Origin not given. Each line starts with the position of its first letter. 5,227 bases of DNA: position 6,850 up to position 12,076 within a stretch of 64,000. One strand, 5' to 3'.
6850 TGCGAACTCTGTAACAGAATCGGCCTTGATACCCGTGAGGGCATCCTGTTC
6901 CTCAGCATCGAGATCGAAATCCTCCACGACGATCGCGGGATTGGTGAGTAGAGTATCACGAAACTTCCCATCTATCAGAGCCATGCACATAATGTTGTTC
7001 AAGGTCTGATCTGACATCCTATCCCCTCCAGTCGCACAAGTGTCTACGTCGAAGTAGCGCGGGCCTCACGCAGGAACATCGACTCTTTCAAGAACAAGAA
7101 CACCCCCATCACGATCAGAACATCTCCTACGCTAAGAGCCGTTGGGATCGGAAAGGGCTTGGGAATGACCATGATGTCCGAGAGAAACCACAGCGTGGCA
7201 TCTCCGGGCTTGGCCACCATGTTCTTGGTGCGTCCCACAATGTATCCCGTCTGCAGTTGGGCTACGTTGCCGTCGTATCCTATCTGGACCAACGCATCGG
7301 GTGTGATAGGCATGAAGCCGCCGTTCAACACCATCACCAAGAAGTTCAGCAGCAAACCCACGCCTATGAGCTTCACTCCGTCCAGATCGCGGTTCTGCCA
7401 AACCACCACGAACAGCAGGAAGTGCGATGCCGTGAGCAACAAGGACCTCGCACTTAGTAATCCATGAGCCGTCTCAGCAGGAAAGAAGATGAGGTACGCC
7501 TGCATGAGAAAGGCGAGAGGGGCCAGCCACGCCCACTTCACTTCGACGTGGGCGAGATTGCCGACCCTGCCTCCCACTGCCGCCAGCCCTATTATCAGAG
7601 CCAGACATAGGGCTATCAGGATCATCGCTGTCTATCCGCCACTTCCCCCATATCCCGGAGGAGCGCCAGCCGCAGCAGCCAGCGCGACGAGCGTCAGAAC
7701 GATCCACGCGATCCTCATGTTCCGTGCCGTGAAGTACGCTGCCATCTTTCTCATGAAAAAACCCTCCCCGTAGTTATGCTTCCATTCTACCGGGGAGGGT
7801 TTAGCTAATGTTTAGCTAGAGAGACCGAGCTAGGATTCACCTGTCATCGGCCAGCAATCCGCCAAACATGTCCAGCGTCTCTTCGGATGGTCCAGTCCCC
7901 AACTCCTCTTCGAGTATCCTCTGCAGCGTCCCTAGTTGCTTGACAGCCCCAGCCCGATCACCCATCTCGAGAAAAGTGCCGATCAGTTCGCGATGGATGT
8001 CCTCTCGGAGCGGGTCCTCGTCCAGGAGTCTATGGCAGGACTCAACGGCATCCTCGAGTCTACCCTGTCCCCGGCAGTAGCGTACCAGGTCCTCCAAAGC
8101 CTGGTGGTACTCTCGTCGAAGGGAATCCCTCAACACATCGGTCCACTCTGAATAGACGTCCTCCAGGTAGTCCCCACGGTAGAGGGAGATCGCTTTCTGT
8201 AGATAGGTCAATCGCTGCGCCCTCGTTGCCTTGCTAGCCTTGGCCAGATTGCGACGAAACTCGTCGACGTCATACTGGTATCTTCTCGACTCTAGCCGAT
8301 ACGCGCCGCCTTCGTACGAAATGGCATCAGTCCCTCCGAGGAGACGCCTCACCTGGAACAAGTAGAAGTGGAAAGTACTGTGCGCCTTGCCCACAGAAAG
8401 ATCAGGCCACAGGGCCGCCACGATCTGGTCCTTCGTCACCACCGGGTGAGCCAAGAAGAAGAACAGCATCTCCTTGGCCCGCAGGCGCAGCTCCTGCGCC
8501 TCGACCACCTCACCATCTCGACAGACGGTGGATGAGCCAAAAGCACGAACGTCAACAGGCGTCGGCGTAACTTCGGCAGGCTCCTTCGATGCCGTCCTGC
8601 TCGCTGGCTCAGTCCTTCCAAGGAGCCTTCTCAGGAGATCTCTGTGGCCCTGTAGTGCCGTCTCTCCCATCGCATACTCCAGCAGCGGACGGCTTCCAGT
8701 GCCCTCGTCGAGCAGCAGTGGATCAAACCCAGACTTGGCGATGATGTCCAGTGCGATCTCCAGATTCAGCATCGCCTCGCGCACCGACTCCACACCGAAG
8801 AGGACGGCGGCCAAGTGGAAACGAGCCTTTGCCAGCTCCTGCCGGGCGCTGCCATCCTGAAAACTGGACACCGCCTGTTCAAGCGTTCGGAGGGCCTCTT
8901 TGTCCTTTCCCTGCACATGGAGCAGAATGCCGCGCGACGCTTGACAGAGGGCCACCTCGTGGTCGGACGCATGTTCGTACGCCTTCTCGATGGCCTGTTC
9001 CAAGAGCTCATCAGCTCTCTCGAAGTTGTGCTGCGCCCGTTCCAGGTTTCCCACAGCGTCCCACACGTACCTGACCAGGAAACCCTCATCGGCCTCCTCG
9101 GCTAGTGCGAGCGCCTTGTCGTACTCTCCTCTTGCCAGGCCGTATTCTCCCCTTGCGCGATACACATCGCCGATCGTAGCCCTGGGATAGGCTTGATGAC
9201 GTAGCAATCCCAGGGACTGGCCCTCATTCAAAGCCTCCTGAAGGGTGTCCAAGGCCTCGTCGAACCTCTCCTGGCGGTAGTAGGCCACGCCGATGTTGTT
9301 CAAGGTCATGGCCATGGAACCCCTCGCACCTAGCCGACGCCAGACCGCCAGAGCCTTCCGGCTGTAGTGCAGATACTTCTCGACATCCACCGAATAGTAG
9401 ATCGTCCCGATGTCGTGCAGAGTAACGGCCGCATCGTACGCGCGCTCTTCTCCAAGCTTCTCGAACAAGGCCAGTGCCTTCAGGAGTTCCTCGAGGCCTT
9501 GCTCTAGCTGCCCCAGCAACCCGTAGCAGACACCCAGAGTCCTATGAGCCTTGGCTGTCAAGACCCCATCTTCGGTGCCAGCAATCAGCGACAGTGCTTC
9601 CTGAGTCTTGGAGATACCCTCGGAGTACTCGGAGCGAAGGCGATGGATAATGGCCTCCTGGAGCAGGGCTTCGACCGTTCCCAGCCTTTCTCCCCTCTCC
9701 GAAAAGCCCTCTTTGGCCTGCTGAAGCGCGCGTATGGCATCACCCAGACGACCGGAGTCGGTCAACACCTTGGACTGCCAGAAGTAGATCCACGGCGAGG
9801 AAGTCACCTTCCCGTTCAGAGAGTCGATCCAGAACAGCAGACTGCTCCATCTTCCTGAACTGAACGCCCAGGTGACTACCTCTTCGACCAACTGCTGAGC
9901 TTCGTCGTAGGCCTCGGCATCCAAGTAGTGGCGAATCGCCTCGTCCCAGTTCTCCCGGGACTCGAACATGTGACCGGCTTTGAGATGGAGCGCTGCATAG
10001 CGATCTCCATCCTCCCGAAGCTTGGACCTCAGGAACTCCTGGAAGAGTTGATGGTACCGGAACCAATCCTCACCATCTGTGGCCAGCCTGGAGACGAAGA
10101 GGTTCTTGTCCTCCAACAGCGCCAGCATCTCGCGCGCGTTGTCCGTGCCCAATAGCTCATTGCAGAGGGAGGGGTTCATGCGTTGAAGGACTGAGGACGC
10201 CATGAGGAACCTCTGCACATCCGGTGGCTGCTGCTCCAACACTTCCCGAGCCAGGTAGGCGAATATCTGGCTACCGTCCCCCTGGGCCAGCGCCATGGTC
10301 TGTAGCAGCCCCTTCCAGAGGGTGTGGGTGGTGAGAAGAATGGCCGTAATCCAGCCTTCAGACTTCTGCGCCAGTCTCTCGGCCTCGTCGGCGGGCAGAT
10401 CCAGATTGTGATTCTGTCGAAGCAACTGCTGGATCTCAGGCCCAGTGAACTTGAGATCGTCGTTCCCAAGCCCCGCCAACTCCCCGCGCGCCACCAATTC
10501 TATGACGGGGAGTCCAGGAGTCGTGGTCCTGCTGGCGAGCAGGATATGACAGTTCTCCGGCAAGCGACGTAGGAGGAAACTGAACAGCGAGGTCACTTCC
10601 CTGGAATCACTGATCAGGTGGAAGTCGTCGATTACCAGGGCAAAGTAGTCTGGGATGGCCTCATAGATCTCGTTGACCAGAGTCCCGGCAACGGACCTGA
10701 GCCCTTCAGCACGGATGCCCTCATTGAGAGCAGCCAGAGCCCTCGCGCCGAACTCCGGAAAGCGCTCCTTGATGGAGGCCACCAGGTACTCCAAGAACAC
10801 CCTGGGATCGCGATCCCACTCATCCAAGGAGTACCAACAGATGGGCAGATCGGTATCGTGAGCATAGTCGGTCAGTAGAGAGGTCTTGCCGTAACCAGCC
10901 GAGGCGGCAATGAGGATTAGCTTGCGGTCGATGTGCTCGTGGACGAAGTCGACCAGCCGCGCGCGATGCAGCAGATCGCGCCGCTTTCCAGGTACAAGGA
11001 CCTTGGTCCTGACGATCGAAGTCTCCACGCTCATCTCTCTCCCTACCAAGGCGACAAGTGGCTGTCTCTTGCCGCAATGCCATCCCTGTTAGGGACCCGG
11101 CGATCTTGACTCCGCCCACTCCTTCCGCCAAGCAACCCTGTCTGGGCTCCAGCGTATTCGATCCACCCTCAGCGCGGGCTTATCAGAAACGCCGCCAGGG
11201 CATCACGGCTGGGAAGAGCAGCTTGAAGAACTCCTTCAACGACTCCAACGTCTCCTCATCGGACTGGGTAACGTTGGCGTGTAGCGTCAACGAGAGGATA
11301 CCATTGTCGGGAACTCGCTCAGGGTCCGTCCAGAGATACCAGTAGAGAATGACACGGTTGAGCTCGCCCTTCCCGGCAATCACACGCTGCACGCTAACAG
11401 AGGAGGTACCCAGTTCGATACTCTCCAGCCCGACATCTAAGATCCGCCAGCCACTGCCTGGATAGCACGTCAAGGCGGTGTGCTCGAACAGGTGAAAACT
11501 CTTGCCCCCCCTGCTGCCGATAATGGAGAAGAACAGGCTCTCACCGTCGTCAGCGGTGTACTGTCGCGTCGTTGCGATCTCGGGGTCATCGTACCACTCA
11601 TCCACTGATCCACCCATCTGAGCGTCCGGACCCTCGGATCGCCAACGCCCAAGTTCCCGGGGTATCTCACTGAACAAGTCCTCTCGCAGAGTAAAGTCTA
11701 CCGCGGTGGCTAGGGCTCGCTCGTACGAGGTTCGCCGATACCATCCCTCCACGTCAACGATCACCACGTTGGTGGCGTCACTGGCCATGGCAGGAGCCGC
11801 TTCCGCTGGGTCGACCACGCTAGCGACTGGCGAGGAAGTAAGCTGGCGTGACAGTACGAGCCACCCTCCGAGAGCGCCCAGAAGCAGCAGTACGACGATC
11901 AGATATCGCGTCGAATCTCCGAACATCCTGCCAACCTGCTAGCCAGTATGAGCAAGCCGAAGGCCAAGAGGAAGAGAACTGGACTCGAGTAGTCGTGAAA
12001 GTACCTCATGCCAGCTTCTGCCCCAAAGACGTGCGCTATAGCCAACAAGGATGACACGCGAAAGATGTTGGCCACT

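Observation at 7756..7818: Composite terminator, embedded -10 box and 11-bp-phased direct repeat downstream of a SARP-domain regulator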

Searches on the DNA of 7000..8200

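Call 19: search_rna_families(source=window, start=7000, end=8200, threshold=evalue, max_evalue=10)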
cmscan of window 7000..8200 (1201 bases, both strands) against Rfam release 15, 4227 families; matches with E-value up to 10: 4.
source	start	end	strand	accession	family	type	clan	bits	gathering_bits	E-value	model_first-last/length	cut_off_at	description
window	7759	7806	-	RF01771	rnk_leader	Cis-reg; leader;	-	17.7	50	5.8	68-100/109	no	Enterobacteria rnk leader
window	7955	8007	-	RF03934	mir-m107-1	Gene; miRNA;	-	17.1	83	5.3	1-65/65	no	mir-m107-1 microRNA precursor family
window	7955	8007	+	RF03934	mir-m107-1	Gene; miRNA;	-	16.8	83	6.2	1-65/65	no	mir-m107-1 microRNA precursor family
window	7505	7626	-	RF02201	TTC28-AS1_4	Gene; lncRNA;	-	16.6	45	4.7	1-113/113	no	TTC28 antisense RNA 1 conserved region 4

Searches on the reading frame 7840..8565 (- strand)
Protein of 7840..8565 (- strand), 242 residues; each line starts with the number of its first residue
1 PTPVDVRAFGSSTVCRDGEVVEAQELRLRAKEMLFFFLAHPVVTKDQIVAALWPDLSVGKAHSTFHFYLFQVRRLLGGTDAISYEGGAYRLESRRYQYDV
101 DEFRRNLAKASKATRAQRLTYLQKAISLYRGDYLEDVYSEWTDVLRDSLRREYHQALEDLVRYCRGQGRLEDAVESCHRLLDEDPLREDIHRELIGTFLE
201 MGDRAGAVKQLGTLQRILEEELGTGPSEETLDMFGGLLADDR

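Call 46: search_solved_structures(query=window:7840-8565:-, max_evalue=0.01, show_alignments=2)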
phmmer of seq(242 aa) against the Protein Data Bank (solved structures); distinct sequences matched with E-value up to 0.01: 4.
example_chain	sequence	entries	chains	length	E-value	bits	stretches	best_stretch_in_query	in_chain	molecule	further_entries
8hvr_I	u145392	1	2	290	3.4e-07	33.8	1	10-228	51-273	Regulatory protein AfsR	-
8k60_I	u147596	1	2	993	8.4e-06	29.2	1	10-228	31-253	Regulatory protein AfsR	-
8jke_I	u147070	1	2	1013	8.7e-06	29.2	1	10-228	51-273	Regulatory protein AfsR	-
2fez_A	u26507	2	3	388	7e-05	26.2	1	15-227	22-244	Probable regulatory protein embR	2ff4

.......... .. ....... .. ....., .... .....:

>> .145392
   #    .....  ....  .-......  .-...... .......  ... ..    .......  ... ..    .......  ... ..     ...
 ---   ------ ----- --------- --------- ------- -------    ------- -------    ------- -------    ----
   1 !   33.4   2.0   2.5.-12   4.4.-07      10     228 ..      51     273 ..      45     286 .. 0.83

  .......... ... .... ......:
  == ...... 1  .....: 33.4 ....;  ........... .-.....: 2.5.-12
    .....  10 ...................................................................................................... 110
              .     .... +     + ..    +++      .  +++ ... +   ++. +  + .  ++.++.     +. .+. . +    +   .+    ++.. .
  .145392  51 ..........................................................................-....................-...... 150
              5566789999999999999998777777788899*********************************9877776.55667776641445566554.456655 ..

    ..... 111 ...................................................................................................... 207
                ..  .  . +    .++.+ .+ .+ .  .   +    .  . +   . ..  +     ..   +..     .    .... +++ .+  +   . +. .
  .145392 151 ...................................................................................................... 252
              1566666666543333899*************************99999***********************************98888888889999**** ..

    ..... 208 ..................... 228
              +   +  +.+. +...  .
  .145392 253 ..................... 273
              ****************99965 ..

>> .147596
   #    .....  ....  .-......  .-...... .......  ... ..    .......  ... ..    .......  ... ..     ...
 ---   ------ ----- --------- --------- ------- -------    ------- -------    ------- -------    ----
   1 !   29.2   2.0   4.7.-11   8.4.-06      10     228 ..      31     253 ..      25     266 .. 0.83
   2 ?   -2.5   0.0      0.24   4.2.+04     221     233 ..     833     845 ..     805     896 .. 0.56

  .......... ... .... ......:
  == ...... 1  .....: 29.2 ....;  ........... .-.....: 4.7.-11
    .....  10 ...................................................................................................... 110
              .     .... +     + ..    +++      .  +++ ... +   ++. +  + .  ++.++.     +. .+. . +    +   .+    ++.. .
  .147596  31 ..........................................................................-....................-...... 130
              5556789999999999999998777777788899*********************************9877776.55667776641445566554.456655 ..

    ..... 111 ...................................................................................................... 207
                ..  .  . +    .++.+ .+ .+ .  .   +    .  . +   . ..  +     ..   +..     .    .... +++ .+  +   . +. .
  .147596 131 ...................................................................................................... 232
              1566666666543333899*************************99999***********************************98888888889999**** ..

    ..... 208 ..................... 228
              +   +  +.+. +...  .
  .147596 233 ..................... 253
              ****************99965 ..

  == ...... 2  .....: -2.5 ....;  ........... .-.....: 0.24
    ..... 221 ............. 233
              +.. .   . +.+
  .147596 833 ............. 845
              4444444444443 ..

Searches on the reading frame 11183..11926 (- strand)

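Call 51: search_protein_families(library=ncbifam, proteins=[window:11183-11926:-], max_evalue=0.001)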
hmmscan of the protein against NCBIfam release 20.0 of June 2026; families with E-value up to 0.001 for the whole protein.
window:11183-11926:- (247 aa): 4 families
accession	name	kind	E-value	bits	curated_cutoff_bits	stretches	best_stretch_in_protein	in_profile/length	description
TIGR02914.1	EpsI_fam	equivalog_domain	4.5e-12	45.8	42.8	1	86-198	2-110/174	exosortase C-terminal domain/associated protein EpsI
NF045609.1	EpsI_type_B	exception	7.2e-09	35.4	220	1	80-200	32-154/221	exosortase-associated protein EpsI, B-type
NF045608.2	EpsI_type_V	exception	1.6e-07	30.9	228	1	79-197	30-149/218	exosortase-associated protein EpsI, V-type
TIGR04152.1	exosort_VPLPA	exception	9.2e-06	25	400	1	79-197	303-419/486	VPLPA-CTERM-specific exosortase XrtD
